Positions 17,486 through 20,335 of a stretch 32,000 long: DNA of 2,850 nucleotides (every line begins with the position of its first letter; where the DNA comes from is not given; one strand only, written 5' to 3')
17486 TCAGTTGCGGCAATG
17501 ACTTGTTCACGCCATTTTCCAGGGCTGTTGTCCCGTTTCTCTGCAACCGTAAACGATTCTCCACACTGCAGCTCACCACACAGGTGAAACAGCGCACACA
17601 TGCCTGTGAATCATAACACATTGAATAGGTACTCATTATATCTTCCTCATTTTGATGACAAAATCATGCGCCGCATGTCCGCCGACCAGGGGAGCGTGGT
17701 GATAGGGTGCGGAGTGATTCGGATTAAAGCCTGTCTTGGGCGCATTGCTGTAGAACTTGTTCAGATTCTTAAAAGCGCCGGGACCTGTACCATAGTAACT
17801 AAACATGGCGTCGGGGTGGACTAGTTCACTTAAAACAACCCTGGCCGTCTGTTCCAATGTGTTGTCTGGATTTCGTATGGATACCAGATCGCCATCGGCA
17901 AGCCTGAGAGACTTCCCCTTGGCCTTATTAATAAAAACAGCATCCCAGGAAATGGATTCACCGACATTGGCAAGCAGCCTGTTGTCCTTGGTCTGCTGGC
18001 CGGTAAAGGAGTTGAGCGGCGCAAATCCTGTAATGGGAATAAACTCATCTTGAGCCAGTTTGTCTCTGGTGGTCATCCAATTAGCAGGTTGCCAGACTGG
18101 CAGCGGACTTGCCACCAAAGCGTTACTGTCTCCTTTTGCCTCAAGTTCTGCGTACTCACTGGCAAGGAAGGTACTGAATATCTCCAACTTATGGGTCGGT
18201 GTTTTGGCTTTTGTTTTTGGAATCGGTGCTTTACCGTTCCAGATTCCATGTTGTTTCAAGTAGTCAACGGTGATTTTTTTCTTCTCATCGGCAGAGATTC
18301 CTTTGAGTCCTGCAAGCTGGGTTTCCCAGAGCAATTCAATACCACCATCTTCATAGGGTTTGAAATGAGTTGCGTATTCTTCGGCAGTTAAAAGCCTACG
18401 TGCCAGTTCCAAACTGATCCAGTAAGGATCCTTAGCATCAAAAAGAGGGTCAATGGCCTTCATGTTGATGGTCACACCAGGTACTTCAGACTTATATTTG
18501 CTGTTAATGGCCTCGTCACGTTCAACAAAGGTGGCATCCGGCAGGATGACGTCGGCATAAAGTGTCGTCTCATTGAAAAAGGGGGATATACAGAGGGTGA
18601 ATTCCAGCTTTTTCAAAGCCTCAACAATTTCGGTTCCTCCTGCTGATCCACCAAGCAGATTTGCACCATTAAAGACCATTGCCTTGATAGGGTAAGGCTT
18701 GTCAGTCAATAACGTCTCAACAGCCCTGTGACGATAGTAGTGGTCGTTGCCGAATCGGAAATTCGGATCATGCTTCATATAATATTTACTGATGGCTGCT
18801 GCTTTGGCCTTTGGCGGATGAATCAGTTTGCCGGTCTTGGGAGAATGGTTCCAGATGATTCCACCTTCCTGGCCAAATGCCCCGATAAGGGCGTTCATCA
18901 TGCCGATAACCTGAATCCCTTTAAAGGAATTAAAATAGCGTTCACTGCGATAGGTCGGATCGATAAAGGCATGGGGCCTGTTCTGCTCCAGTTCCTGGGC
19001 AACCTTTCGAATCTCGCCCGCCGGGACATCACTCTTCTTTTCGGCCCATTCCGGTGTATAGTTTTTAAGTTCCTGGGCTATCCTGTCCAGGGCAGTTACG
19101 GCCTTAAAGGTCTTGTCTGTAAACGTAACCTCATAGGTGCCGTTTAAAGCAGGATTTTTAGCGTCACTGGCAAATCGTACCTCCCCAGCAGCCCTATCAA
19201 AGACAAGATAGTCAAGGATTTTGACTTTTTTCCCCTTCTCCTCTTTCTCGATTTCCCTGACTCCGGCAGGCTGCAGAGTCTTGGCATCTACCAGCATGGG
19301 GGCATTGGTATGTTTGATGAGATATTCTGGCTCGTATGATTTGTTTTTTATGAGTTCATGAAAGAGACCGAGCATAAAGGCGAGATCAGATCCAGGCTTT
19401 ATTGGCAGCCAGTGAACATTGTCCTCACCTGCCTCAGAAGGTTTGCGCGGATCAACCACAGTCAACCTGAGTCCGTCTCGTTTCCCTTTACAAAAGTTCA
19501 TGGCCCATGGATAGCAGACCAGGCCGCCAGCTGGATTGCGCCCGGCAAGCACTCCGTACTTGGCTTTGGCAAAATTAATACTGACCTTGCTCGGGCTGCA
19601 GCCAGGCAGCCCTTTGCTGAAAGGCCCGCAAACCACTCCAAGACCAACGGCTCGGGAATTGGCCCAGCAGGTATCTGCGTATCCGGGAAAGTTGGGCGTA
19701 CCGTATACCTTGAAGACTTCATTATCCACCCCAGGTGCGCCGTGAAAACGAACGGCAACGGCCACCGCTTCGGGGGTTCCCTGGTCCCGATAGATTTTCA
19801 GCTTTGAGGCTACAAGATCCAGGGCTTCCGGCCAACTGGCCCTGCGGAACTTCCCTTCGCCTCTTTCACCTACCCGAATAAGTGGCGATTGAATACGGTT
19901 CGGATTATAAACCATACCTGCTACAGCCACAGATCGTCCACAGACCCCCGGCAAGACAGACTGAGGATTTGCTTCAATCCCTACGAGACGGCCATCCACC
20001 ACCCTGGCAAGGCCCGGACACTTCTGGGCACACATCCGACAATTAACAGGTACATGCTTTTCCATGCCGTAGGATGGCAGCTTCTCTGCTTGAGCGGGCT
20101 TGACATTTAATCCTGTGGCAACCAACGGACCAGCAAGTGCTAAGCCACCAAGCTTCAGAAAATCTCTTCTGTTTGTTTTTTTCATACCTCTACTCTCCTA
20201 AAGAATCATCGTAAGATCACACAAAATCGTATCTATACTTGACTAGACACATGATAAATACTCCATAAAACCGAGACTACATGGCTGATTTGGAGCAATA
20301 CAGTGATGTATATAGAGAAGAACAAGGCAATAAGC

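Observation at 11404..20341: Hybrid-architecture periplasmic molybdoenzyme (A-B-C-D) coupled to an X-S-R three-component sensor: candidate oxyanion respiratory system of unknown substrate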

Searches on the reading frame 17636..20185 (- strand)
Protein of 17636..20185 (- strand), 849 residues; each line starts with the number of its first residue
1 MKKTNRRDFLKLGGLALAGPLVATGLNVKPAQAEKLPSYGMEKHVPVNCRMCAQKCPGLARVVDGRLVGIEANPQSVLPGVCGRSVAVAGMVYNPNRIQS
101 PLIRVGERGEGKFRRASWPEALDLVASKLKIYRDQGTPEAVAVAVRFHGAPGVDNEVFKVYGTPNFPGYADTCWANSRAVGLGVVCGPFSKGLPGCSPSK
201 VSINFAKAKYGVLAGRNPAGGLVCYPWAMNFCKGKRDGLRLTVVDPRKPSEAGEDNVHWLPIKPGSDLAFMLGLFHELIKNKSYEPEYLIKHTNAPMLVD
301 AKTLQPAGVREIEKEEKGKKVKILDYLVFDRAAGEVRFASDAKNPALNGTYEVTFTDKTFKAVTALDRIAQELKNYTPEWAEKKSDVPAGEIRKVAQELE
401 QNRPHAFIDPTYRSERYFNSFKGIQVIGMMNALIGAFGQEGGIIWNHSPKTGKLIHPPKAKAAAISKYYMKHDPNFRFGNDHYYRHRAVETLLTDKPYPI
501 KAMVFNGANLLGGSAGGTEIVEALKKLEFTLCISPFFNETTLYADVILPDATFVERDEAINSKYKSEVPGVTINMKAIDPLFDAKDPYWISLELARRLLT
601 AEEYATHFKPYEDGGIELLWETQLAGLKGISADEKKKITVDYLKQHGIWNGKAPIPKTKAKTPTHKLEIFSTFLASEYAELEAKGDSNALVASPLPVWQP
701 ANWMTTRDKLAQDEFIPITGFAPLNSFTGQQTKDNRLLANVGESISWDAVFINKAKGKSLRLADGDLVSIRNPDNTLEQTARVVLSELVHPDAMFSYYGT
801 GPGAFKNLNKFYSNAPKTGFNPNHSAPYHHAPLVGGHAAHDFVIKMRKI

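Call 4: search_protein_families(library=pfam, proteins=[window:17636-20185:-])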
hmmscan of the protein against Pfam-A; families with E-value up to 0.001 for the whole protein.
window:17636-20185:- (849 aa): 2 families
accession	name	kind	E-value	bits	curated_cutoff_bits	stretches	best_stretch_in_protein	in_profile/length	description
PF00384.28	Molybdopterin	-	4.3e-29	102.1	24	1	97-596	1-352/353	Molybdopterin oxidoreductase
PF01568.27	Molydop_binding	-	6.4e-05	23.4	26.8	1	734-818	17-85/110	Molydopterin dinucleotide binding domain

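Call 5: search_protein_families(library=ncbifam, proteins=[window:17636-20185:-])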
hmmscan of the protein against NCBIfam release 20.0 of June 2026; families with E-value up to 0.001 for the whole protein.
window:17636-20185:- (849 aa): 24 families
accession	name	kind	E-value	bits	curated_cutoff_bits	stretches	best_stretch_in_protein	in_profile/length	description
NF012032.0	PRK15488.1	equivalog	4.1e-89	299.5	694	2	350-848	271-758/759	thiosulfate reductase PhsA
TIGR02166.1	dmsA_ynfE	subfamily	5.3e-57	193.4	777.7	1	5-784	2-738/794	DMSO/selenate family reductase complex A subunit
TIGR03479.1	DMSO_red_II_alp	subfamily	1.9e-44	152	984.75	1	79-615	102-659/913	molybdopterin-dependent oxidoreductase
NF011566.1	PRK14990.1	exception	1.8e-35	122.2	1600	2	11-293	24-319/814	dimethylsulfoxide reductase subunit A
TIGR01591.1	Fdh-alpha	equivalog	5.1e-35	120.7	666.25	2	49-293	3-238/672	formate dehydrogenase subunit alpha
NF041885.1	selenate_YnfE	exception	7.9e-35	119.9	1675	2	81-292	92-305/805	selenate/tellurate reductase subunit YnfE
NF041884.1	selenate_YnfF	exception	3.2e-34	117.9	1650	2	82-292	90-298/798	selenate/tellurate reductase subunit YnfF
NF041783.2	mnquin_red_QrcB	equivalog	8.6e-32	110.1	440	2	38-135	46-142/695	menaquinone reductase molybdopterin-binding-like subunit QrcB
TIGR00509.1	bisC_fam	subfamily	2.3e-31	108.8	1017.55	3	377-625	279-535/772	molybdopterin guanine dinucleotide-containing S/N-oxide reductase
NF041714.1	arsenate_red_ArrA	equivalog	7.5e-31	107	1600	2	5-279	4-282/848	arsenate respiratory reductase molybdopterin-containing subunit ArrA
NF011567.1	PRK14991.1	equivalog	1.6e-22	79.1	1750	3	235-444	314-537/1022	tetrathionate reductase subunit TtrA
NF042978.1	EthbenzDh_ebdA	equivalog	1.7e-22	79.1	2000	2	225-443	261-478/977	ethylbenzene dehydrogenase subunit alpha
NF011682.0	PRK15102.1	equivalog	5.8e-22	77.6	909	2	499-609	470-579/829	trimethylamine-N-oxide reductase TorA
TIGR02164.1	torA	equivalog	3.7e-20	71.7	1465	1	499-609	466-575/824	trimethylamine-N-oxide reductase TorA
TIGR01553.1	formate-DH-alph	equivalog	2.7e-18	65.2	814.2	2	211-301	225-312/1009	formate dehydrogenase-N subunit alpha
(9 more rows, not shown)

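Call 10: find_homologous_proteins(query=window:17636-20185:-)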
Query window:17636-20185:- (849 aa): 1205 proteins with E <= 0.001 among 8000 candidates; the best 120 are listed.
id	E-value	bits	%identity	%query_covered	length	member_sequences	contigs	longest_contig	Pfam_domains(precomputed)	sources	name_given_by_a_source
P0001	0.0e+0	1958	99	100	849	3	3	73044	PF00384.28,PF01568.28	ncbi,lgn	-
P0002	0.0e+0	1749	87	100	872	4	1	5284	PF00384.28,PF01568.28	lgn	-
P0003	0.0e+0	1711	84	100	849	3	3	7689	PF00384.28,PF01568.28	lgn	-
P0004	0.0e+0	1693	84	100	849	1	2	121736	PF00384.28,PF01568.28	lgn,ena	-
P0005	0.0e+0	1682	83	100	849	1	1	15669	PF00384.28,PF01568.28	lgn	-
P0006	0.0e+0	1674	83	100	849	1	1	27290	PF00384.28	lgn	-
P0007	0.0e+0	1643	82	100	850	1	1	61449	PF00384.28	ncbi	-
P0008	0.0e+0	1454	77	95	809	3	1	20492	PF00384.28,PF01568.28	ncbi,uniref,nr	ncbi:Molybdopterin oxydoreductase, catalytic subunit A [Dissulfuribacter thermophilus]|uniref:Molybd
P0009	7.5e-273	926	51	100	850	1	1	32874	PF00384.28,PF01568.28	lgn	-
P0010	1.1e-270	919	50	100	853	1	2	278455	PF00384.28,PF01568.28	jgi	jgi:anaerobic selenocysteine-containing dehydrogenase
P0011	4.4e-268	910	50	100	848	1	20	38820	PF00384.28,PF01568.28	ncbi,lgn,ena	-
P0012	7.0e-268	909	49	100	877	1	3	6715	PF00384.28,PF01568.28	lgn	-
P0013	1.6e-267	908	49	100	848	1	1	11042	PF00384.28,PF01568.28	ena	-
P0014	9.2e-267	906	50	100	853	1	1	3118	PF00384.28,PF01568.28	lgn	-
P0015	4.7e-264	897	47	100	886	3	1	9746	PF00384.28,PF01568.28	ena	-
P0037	2.0e-247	842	46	100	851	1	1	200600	PF00384.28,PF04879.22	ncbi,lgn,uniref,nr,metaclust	ncbi:molybdopterin-containing oxidoreductase family protein [Sulfurospirillum arcachonense]|uniref:m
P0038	2.3e-247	841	47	100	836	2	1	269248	PF00384.28,PF01568.28,PF04879.22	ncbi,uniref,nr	ncbi:hypothetical protein FHQ18_08600 [Deferribacter autotrophicus]|uniref:4Fe-4S Mo/W bis-MGD-type 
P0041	9.0e-242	823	46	100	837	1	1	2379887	PF10518.15,PF00384.28,PF01568.28,PF04879.22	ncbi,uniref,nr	ncbi:molybdopterin-dependent oxidoreductase [Limisalsivibrio acetivorans]|uniref:molybdopterin-depen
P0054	8.1e-227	774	44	100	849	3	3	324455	PF00384.28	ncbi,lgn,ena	-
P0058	2.8e-217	742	44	100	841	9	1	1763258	PF00384.28,PF01568.28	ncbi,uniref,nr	ncbi:molybdopterin-dependent oxidoreductase [Thermosulfurimonas marina]|uniref:Molybdopterin-depende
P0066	5.3e-170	586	38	100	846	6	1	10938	PF00384.28,PF01568.28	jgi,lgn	jgi:anaerobic selenocysteine-containing dehydrogenase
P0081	1.2e-104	369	33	94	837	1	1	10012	PF00384.28,PF01568.28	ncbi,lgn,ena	-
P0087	6.3e-92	327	30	99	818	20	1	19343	PF00384.28,PF01568.28,PF04879.22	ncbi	ncbi:molybdopterin-dependent oxidoreductase [Archaeoglobus sp.]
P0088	7.5e-91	324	31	94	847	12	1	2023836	PF00384.28,PF01568.28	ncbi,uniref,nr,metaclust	ncbi:anaerobic dehydrogenase [Pyrodictium delaneyi]|uniref:Anaerobic dehydrogenase n=1 Tax=Pyrodicti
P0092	1.4e-78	283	28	54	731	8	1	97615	PF00384.28,PF01568.28,PF04879.22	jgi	jgi:thiosulfate reductase/polysulfide reductase chain A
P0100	7.5e-75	271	29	100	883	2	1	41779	PF00384.28,PF01568.28,PF04879.22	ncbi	-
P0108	7.7e-73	264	26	52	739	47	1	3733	PF00384.28,PF01568.28,PF04879.22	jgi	jgi:thiosulfate reductase/polysulfide reductase chain A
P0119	2.9e-70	256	37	35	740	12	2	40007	PF00384.28,PF01568.28,PF04879.22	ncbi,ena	-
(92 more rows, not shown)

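Call 12: search_solved_structures(query=window:17636-20185:-, max_evalue=0.00001)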
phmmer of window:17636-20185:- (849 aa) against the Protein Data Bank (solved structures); distinct sequences matched with E-value up to 0.00001: 51.
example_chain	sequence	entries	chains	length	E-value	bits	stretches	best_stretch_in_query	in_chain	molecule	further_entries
2vpw_A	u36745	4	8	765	8.7e-67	229.1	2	5-293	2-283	THIOSULFATE REDUCTASE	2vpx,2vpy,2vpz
5e7o_A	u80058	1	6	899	9.2e-29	103.3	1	71-304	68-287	DMSO reductase family type II enzyme, molybdopterin subunit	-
4ydd_A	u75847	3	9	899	9.5e-29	103.3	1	71-304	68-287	DMSO reductase family type II enzyme, molybdopterin subunit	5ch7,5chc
2e7z_A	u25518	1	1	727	7e-25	90.5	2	47-289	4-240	Acetylene hydratase Ahy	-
2ivf_A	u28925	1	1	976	5e-24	87.7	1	81-448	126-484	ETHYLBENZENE DEHYDROGENASE ALPHA-SUBUNIT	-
6cz7_A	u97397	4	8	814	6.7e-24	87.2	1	40-279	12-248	ArrA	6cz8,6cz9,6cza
7bkb_D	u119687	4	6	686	2.1e-20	75.7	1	42-285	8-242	Formate dehydrogenase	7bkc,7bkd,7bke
9vap_A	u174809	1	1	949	3.1e-19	71.8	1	5-286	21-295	Formate dehydrogenase molybdopterin-binding subunit FdhA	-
2jim_A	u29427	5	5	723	1.1e-18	70.1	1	42-295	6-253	PERIPLASMIC NITRATE REDUCTASE | PROTEIN (PERIPLASMIC NITRATE REDUCTASE)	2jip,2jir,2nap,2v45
2jio_A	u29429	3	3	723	5.2e-18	67.8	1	42-295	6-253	PERIPLASMIC NITRATE REDUCTASE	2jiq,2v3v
7l5i_A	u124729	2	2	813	1.4e-16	63.1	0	377-605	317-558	Trimethylamine-N-oxide reductase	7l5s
7qv7_S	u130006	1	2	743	5.9e-16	61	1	40-292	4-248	Hydrogen dependent carbon dioxide reductase subunit FdhF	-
7vw6_A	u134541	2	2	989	1.3e-14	56.5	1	42-294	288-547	Formate dehydrogenase | Tungsten-containing formate dehydrogenase alpha subunit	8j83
7e5z_A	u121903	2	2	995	1.3e-14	56.5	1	42-294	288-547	Formate dehydrogenase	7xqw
1aa6_A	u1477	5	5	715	6.7e-14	54.2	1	45-293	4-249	FORMATE DEHYDROGENASE H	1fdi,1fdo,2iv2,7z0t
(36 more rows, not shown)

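Call 14: find_encoding_contigs(protein=P0008, flank=10000, max_places=2)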
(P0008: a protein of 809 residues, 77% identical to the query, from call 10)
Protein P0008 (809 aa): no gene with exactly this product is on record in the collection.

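Call 15: find_encoding_contigs(protein=P0037, flank=10000, max_places=2)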
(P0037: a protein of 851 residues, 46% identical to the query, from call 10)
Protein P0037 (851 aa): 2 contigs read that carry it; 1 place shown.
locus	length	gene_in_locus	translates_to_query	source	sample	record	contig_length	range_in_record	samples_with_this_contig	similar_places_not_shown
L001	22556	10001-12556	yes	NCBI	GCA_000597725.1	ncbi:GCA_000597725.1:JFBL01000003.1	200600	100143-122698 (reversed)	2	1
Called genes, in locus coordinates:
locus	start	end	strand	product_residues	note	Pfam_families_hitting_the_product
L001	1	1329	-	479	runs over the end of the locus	PF01235:Na_Ala_symp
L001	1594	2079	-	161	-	PF05014:Nuc_deoxyrib_tr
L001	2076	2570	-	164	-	PF01863:YgjP-like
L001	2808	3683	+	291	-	PF09296:NUDIX-like, PF09297:Zn_ribbon_NUD (weak), PF00293:NUDIX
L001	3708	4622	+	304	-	PF16872:putAbiC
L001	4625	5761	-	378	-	PF02661:Fic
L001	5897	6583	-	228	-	PF06508:QueC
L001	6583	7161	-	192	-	PF13353:Fer4_12, PF04055:Radical_SAM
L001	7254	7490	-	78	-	-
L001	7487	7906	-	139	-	PF07366:SnoaL, PF12680:SnoaL_2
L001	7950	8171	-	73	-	-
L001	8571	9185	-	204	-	PF01810:LysE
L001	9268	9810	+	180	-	PF01242:PTPS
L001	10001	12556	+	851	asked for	PF04879:Molybdop_Fe4S4 (weak), PF00384:Molybdopterin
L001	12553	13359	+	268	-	PF12837:Fer4_6 (faint), PF13187:Fer4_9 (faint), PF13484:Fer4_16 (faint), PF12838:Fer4_7 (weak), PF13247:Fer4_11, PF25160:LdpA_Fe-S-bd (weak), PF00037:Fer4 (weak), PF13237:Fer4_10 (weak)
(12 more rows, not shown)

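Call 16: find_encoding_contigs(protein=P0038, flank=10000, max_places=2)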
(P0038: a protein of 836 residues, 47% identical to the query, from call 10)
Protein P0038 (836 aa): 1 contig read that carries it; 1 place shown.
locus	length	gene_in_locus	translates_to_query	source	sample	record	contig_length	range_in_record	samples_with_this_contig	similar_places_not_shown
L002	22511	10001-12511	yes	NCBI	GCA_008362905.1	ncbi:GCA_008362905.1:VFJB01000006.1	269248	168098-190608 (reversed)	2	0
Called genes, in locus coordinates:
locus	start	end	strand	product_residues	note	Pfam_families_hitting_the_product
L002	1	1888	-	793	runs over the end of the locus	PF00403:HMA, PF00122:E1-E2_ATPase, PF00702:Hydrolase, PF08282:Hydrolase_3 (faint)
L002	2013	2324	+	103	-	PF12840:HTH_20, PF13412:HTH_24 (weak), PF01022:HTH_5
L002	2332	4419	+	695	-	PF00122:E1-E2_ATPase, PF08282:Hydrolase_3 (faint), PF00702:Hydrolase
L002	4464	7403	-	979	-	PF08447:PAS_3 (faint), PF13188:PAS_8 (faint), PF13426:PAS_9, PF00989:PAS (weak), PF13426:PAS_9, PF00512:HisKA, PF02518:HATPase_c, PF00072:Response_reg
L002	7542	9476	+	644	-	PF00009:GTP_EFTU (faint), PF01926:MMR_HSR1, PF02421:FeoB_N, PF17910:FeoB_Cyto, PF07670:Gate, PF07664:FeoB_C, PF07670:Gate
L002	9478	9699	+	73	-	PF04023:FeoA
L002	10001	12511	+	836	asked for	PF04879:Molybdop_Fe4S4 (weak), PF00384:Molybdopterin, PF01568:Molydop_binding (weak)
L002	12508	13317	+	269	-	PF12797:Fer4_2 (faint), PF13247:Fer4_11, PF12838:Fer4_7 (weak), PF13187:Fer4_9 (weak), PF25160:LdpA_Fe-S-bd (weak), PF00037:Fer4 (weak), PF13237:Fer4_10, PF13187:Fer4_9 (weak), +4 more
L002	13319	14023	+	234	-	PF01292:Ni_hydr_CYTB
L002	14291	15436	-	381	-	PF13173:AAA_14, PF13635:DUF4143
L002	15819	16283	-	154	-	PF01750:HycI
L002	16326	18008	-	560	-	PF27537:HoxH, PF00374:NiFeSe_Hases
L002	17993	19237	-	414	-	PF03916:NrfD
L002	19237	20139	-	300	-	PF13187:Fer4_9 (faint), PF12838:Fer4_7 (weak), PF14697:Fer4_21 (weak), PF13247:Fer4_11, PF12838:Fer4_7, PF00037:Fer4 (weak), PF12797:Fer4_2 (weak), PF12837:Fer4_6 (weak), +2 more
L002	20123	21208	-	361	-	PF01058:Oxidored_q6, PF14720:NiFe_hyd_SSU_C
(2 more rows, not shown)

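Call 17: find_encoding_contigs(protein=P0004, flank=10000, max_places=1)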
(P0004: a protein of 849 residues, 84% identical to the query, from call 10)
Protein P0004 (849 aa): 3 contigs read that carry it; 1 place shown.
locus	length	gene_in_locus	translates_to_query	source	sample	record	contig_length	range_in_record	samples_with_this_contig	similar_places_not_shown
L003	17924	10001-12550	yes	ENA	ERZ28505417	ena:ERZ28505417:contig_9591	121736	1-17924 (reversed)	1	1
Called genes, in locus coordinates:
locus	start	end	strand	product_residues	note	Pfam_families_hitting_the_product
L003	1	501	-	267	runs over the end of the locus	PF01618:MotA_ExbB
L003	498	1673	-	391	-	PF00691:OmpA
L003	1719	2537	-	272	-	PF01261:AP_endonuc_2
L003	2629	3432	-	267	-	PF13187:Fer4_9 (weak), PF13247:Fer4_11, PF12838:Fer4_7, PF13183:Fer4_8 (weak), PF13484:Fer4_16 (weak), PF00037:Fer4, PF12797:Fer4_2 (weak), PF12837:Fer4_6, +4 more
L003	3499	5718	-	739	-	PF04879:Molybdop_Fe4S4, PF00384:Molybdopterin, PF01568:Molydop_binding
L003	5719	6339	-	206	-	PF02613:Nitrate_red_del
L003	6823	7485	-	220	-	PF01464:SLT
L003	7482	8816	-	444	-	PF02127:Peptidase_M18, PF05343:Peptidase_M42 (faint)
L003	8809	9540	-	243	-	PF12118:SprA-related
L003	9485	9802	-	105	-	-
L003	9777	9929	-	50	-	-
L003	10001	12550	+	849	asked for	PF00384:Molybdopterin, PF01568:Molydop_binding (weak)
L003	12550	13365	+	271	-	PF12797:Fer4_2 (faint), PF12837:Fer4_6 (faint), PF13237:Fer4_10 (faint), PF13187:Fer4_9 (faint), PF12838:Fer4_7, PF13247:Fer4_11, PF00037:Fer4 (weak)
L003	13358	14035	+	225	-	PF01292:Ni_hydr_CYTB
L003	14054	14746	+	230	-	PF02613:Nitrate_red_del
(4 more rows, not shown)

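Call 18: find_encoding_contigs(protein=P0010, flank=10000, max_places=1)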
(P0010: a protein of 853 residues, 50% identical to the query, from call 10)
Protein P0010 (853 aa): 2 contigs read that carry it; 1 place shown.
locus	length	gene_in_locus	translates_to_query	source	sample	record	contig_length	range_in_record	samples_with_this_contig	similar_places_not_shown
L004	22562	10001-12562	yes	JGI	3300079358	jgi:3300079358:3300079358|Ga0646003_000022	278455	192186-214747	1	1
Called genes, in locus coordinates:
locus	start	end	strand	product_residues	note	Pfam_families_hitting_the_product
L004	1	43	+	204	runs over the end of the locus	PF05685:Uma2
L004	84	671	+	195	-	-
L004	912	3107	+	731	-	PF00141:peroxidase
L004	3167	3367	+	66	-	-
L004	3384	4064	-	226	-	-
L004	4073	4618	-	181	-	PF01582:TIR (weak), PF13676:TIR_2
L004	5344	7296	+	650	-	PF14522:Cytochrome_C7 (faint), PF22113:Mtrc-MtrF_II-IV_dom (faint), PF14537:Cytochrom_c3_2 (faint)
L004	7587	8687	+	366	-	-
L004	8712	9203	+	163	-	PF00581:Rhodanese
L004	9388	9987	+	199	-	PF02613:Nitrate_red_del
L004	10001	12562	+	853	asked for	PF00384:Molybdopterin, PF01568:Molydop_binding (weak)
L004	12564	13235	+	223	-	PF12837:Fer4_6 (faint), PF13247:Fer4_11, PF12838:Fer4_7 (weak), PF13187:Fer4_9 (weak), PF12797:Fer4_2 (weak), PF00037:Fer4 (weak), PF13237:Fer4_10 (weak), PF13187:Fer4_9 (weak)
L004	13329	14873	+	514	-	PF00072:Response_reg, PF00004:AAA (faint), PF00158:Sigma54_activat, PF14532:Sigma54_activ_2, PF07728:AAA_5 (weak), PF25601:AAA_lid_14, PF02954:HTH_8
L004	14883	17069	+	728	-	PF00512:HisKA (faint), PF08448:PAS_4, PF13188:PAS_8 (faint), PF00989:PAS (weak), PF13426:PAS_9 (weak), PF02518:HATPase_c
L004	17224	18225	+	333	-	PF01797:Y1_Tnp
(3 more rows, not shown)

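Call 19: find_encoding_contigs(protein=P0058, flank=10000, max_places=1)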
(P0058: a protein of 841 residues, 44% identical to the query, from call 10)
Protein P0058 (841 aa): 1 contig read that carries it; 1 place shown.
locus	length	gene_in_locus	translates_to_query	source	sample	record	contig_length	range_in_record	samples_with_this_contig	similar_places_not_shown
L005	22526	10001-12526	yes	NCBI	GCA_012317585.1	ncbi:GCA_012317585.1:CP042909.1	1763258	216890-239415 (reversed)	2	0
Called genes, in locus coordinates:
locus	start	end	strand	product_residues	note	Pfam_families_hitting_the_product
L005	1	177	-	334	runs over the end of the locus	PF02504:FA_synthesis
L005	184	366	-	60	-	PF01783:Ribosomal_L32p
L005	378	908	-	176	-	PF02620:YceD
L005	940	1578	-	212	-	PF00702:Hydrolase, PF12710:HAD (faint), PF13419:HAD_2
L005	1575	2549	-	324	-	PF00348:polyprenyl_synt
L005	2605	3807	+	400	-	PF00764:Arginosuc_synth, PF20979:Arginosuc_syn_C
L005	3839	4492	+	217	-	PF00923:TAL_FSA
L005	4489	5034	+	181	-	PF01569:PAP2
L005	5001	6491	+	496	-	PF13231:PMT_2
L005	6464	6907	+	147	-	-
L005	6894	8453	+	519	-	PF00989:PAS, PF13188:PAS_8, PF08448:PAS_4, PF13426:PAS_9, PF00512:HisKA, PF02518:HATPase_c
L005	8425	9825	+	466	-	PF00072:Response_reg, PF00158:Sigma54_activat, PF14532:Sigma54_activ_2, PF07724:AAA_2 (weak), PF00004:AAA (weak), PF07728:AAA_5, PF25601:AAA_lid_14, PF02954:HTH_8 (weak)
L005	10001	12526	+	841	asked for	PF00384:Molybdopterin, PF01568:Molydop_binding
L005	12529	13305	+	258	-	PF13183:Fer4_8 (faint), PF13237:Fer4_10 (faint), PF12838:Fer4_7, PF13187:Fer4_9 (weak), PF13247:Fer4_11, PF12797:Fer4_2 (weak), PF12837:Fer4_6 (weak), PF00037:Fer4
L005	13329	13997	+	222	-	PF01292:Ni_hydr_CYTB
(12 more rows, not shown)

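Call 26: find_related_loci(query=window:17636-20185:-, collection=genome_contigs, flank=10000)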
Query window:17636-20185:- (849 aa) in genome_contigs; peptide patterns used: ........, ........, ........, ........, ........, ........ (x = any residue, [..] = any of these).
600 stretches matched a pattern (row limit reached: there are more); 4 encode a relative of the query (tblastn E <= 1e-3); 4 distinct loci.
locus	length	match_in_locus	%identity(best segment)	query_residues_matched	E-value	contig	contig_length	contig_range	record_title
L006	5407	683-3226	87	1-848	0e+0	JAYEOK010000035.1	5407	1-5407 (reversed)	MAG: Thermodesulfobacteriota bacterium isolate MAG031 MAG031_35, whole genome shotgun sequence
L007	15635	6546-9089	86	1-848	0e+0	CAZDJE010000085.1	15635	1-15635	MAG TPA_asm: uncultured Desulfocapsa sp. isolate binchicken_co47_151 genome assembly, contig: NODE_2639_length_15635_cov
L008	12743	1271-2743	28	40-628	2e-21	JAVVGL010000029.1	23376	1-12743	MAG: Candidatus Calescibacterium sp. isolate PSS.bin.4 NODE_263_length_23376_cov_90.733588, whole genome shotgun sequenc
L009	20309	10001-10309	29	500-606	4e-7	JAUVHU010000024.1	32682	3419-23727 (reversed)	MAG: Desulfobacteraceae bacterium isolate CSMAG_410 CSMAG_410_k141_1913238_length_32682_cov_20.4146, whole genome shotgu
